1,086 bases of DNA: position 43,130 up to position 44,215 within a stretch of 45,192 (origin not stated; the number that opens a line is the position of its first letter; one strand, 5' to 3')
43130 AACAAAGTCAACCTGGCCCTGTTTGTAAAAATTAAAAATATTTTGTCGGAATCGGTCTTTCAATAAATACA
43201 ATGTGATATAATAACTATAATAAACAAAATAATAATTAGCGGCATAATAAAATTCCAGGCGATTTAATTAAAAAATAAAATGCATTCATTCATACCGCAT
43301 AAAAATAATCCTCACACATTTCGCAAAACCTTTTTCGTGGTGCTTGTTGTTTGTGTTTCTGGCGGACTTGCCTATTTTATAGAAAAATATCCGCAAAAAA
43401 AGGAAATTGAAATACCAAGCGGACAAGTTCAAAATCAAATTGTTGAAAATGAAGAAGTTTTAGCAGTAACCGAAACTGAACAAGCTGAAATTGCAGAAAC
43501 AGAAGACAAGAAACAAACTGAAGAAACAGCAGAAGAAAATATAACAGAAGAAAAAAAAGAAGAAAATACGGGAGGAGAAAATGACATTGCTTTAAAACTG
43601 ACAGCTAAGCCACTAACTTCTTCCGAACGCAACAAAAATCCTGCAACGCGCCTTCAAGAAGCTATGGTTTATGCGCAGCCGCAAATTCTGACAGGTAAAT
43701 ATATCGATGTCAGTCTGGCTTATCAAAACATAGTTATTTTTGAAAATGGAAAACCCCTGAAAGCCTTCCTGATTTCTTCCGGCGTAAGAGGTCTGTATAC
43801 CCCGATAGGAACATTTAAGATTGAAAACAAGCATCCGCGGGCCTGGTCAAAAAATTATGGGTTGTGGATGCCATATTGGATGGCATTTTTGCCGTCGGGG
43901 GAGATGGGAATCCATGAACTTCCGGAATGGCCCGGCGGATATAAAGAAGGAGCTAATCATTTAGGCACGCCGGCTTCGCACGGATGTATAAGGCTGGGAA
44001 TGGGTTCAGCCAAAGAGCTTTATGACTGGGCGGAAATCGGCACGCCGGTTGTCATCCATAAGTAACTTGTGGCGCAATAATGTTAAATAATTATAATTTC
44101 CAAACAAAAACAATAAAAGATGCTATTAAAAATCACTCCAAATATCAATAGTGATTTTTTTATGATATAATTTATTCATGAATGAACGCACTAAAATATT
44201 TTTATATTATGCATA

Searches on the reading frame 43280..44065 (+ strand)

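Call 74: search_protein_families(library=pfam, proteins=[window:43280-44065:+], max_evalue=0.00001)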
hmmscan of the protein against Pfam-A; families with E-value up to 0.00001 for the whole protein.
window:43280-44065:+ (261 aa): 1 family
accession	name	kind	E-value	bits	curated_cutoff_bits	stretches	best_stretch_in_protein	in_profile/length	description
PF03734.19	YkuD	-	4.2e-22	79.7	23.4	1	140-259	2-146/146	L,D-transpeptidase catalytic domain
